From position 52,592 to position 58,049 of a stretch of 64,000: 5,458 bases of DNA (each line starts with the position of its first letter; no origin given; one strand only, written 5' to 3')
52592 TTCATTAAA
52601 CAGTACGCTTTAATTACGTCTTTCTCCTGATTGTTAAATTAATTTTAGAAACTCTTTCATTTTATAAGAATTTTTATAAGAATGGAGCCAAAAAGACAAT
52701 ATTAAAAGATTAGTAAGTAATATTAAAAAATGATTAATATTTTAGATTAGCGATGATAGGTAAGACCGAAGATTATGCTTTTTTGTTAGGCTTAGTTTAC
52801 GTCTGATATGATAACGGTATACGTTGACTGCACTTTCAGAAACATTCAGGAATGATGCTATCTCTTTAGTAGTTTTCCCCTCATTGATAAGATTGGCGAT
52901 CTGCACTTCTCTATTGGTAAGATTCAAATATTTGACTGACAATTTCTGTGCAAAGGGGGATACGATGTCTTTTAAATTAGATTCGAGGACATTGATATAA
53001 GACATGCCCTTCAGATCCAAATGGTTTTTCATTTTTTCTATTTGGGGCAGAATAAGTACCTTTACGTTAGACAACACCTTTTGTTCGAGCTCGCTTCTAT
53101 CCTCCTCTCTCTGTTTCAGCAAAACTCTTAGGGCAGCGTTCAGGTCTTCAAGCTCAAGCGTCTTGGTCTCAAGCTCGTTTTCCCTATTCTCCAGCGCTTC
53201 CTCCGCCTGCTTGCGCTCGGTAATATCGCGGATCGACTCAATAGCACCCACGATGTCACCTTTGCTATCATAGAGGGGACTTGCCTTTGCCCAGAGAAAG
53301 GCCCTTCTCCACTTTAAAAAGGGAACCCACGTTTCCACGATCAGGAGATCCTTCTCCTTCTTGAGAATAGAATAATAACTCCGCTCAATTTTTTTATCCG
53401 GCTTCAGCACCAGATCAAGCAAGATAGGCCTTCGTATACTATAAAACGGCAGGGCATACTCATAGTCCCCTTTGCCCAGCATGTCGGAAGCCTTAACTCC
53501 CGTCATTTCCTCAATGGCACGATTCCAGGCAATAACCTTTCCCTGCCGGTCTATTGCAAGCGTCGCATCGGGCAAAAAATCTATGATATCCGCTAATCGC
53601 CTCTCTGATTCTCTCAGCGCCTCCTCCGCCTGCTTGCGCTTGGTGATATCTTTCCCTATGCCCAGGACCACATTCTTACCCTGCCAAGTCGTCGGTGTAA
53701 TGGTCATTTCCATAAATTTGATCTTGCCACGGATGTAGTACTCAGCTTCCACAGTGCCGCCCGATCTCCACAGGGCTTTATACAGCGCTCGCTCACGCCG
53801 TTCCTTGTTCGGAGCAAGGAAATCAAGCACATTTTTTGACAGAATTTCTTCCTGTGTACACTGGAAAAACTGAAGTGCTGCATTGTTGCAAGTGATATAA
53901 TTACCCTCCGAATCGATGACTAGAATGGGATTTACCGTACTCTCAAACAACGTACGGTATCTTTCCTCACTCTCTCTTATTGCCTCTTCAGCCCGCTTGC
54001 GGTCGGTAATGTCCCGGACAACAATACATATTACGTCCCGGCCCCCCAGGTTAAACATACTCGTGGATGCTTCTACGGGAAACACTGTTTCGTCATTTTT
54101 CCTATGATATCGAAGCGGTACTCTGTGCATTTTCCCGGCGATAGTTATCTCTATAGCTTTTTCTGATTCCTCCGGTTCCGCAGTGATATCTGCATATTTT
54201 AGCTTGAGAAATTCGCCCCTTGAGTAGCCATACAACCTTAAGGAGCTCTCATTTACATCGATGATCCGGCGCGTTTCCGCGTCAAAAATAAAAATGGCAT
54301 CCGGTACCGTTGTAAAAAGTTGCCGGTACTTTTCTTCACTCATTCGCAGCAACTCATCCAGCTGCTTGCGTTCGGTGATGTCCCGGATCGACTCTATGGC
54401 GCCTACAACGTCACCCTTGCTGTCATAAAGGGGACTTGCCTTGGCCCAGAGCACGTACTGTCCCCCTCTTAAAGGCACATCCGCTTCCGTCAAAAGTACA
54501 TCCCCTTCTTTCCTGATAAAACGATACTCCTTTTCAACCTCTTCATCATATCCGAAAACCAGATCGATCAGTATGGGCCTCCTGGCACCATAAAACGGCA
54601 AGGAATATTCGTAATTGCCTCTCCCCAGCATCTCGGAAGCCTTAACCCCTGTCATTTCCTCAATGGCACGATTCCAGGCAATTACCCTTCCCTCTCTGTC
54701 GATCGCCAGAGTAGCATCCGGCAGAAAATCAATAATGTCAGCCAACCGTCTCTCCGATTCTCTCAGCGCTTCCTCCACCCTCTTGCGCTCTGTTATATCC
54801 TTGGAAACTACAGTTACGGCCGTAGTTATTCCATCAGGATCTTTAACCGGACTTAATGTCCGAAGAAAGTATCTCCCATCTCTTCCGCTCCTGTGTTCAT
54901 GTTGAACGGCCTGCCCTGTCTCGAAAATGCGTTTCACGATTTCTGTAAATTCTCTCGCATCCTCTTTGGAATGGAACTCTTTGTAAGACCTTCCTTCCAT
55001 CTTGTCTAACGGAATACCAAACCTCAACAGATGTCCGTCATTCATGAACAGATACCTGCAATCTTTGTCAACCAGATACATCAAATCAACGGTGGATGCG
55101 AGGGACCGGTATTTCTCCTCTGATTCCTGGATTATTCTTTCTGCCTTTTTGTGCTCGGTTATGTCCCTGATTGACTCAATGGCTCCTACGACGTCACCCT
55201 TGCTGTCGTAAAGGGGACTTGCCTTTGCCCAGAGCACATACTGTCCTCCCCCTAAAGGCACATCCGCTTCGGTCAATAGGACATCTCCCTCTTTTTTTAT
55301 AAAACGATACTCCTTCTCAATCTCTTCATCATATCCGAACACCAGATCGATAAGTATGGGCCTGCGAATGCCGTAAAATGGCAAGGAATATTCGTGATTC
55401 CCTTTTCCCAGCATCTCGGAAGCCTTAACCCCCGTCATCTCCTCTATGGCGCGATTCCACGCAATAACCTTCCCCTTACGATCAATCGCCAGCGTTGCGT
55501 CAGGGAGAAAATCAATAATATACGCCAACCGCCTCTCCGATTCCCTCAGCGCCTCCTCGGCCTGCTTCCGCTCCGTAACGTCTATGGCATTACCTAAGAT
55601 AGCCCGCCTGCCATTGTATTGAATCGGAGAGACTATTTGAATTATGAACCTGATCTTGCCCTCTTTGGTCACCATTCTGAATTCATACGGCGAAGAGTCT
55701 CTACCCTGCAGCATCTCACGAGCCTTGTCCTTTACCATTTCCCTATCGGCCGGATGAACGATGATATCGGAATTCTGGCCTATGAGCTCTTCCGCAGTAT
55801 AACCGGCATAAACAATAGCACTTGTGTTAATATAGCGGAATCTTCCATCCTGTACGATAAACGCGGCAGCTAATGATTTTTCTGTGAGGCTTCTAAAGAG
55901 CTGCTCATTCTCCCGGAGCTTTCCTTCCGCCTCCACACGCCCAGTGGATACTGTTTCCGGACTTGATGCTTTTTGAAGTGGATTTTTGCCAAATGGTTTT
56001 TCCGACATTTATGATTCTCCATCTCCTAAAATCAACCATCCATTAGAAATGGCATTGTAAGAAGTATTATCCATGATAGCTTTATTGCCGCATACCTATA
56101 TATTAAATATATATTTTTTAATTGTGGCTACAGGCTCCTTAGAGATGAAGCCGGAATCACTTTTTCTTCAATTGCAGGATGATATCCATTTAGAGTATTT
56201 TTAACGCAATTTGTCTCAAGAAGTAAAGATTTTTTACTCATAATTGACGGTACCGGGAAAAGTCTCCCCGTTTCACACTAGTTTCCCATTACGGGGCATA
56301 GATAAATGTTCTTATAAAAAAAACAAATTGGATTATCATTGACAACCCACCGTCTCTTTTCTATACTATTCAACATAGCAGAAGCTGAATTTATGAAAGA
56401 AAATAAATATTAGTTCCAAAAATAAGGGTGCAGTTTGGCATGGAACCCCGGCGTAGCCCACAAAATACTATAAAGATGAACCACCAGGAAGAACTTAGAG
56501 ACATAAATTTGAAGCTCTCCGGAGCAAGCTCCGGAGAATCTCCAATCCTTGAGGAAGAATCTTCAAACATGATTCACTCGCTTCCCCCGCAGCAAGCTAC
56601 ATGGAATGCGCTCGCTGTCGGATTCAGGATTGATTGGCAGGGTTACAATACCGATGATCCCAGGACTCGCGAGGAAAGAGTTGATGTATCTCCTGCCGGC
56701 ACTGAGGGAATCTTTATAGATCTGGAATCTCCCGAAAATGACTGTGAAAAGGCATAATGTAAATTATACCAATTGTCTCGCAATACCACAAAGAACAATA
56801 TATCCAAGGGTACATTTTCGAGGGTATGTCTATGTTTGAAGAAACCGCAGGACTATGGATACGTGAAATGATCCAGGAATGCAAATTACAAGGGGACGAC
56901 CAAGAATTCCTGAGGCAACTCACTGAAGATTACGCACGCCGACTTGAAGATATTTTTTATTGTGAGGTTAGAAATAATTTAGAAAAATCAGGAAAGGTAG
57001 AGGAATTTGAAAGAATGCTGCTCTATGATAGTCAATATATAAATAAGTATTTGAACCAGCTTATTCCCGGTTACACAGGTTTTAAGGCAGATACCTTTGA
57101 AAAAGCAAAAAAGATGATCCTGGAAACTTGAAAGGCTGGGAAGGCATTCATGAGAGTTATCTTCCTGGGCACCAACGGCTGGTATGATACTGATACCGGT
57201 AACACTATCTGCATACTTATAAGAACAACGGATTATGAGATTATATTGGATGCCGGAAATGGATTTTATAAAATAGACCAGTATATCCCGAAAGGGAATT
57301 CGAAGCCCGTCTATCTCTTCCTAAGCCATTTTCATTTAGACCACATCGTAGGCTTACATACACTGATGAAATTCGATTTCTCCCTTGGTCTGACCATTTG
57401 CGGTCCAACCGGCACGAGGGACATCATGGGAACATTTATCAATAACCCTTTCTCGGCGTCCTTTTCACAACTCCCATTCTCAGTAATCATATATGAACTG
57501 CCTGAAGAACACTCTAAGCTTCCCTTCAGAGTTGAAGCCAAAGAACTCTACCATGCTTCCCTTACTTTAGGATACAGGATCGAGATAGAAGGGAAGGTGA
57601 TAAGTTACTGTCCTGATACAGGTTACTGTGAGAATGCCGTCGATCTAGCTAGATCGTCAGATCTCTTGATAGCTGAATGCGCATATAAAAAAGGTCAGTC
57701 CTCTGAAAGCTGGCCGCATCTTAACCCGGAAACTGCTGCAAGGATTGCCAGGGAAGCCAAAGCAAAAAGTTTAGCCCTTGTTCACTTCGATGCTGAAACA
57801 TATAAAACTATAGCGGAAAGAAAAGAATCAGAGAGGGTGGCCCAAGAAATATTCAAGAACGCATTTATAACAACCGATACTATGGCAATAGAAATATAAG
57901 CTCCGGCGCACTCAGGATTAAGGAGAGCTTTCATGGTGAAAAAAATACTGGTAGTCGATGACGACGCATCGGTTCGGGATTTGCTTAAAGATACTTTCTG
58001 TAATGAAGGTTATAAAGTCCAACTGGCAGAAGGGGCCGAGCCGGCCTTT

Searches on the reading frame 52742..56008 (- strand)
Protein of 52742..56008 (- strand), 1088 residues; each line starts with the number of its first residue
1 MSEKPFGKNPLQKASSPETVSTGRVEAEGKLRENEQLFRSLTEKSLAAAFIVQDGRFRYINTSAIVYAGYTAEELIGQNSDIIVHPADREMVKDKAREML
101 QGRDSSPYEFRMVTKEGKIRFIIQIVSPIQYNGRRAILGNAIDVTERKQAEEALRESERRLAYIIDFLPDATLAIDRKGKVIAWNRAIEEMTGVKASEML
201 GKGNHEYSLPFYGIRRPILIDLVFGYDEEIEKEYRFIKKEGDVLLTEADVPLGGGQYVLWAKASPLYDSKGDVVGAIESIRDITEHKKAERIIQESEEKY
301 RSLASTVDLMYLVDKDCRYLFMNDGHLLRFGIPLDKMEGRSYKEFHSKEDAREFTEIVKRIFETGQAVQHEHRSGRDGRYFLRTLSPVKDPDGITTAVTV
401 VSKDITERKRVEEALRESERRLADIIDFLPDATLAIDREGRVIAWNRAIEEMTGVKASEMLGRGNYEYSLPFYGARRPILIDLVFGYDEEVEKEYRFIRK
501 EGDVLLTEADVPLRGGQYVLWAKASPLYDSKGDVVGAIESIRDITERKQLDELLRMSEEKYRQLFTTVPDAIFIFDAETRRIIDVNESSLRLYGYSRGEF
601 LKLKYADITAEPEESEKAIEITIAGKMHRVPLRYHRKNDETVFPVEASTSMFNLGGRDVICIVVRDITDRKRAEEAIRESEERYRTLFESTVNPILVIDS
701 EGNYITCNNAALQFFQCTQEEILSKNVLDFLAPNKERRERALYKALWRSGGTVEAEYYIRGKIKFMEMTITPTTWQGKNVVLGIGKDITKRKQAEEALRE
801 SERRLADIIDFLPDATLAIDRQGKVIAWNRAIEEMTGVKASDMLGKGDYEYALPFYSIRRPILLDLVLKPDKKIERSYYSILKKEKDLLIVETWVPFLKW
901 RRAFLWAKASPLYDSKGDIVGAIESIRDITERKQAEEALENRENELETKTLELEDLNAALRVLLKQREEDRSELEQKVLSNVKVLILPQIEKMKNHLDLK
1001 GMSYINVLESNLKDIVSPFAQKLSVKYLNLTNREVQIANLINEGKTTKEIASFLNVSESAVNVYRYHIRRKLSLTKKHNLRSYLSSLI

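Call 41: search_protein_families(library=pfam, proteins=[window:52742-56008:-], max_evalue=0.0001)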
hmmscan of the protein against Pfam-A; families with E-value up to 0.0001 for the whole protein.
window:52742-56008:- (1088 aa): 12 families
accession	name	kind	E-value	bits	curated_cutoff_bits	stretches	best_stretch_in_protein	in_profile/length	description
PF08448.16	PAS_4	-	1.6e-88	292.7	23.1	6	304-410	2-110/110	PAS fold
PF13426.13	PAS_9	-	1.2e-73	244.4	27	6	569-669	1-103/103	PAS domain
PF00989.32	PAS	-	3.3e-67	224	22.6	6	682-788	1-113/113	PAS fold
PF13188.13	PAS_8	-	7.2e-53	175.3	21.8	5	559-612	1-54/65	PAS domain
PF08447.18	PAS_3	-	1.8e-36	124.7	25.6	1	60-135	4-82/89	PAS fold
PF00196.25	GerE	-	5.5e-13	48.8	23.5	1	1029-1079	2-52/57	Bacterial regulatory proteins, luxR family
PF12860.13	PAS_7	-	5.4e-11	43.1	27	0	432-458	7-33/115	PAS fold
PF24820.1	Diguanyl_cycl_sensor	-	1.2e-10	41.7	28.1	0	690-738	4-52/109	Diguanylate cyclase-like sensor domain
PF13596.12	PAS_10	-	1.6e-09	38.8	22.1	0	312-406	14-106/106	PAS domain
PF14598.12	PAS_11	-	3.7e-06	27.3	25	0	54-118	11-75/109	PAS domain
PF17765.7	MLTR_LBD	-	5.7e-06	26.9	26.3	0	813-838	14-39/168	MmyB-like transcription regulator ligand binding domain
PF08281.18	Sigma70_r4_2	-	7.7e-05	22.7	25.7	0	1043-1072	25-54/54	Sigma-70, region 4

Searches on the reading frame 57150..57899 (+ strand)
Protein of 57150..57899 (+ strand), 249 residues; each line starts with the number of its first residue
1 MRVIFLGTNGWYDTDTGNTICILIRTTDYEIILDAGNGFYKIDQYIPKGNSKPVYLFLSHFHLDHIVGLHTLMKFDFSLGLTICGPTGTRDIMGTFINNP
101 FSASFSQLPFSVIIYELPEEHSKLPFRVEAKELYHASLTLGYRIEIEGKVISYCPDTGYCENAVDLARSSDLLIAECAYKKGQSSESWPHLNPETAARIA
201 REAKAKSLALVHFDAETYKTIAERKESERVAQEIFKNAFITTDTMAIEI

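Call 41: search_protein_families(library=pfam, proteins=[window:57150-57899:+], max_evalue=0.0001)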
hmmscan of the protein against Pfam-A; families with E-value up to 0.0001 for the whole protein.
window:57150-57899:+ (249 aa): 2 families
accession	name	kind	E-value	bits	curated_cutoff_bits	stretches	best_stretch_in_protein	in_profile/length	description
PF12706.13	Lactamase_B_2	-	8.1e-19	68.4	27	1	31-213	3-200/200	Beta-lactamase superfamily domain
PF00753.33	Lactamase_B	-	4.5e-08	33.7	22.7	1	18-74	5-65/196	Metallo-beta-lactamase superfamily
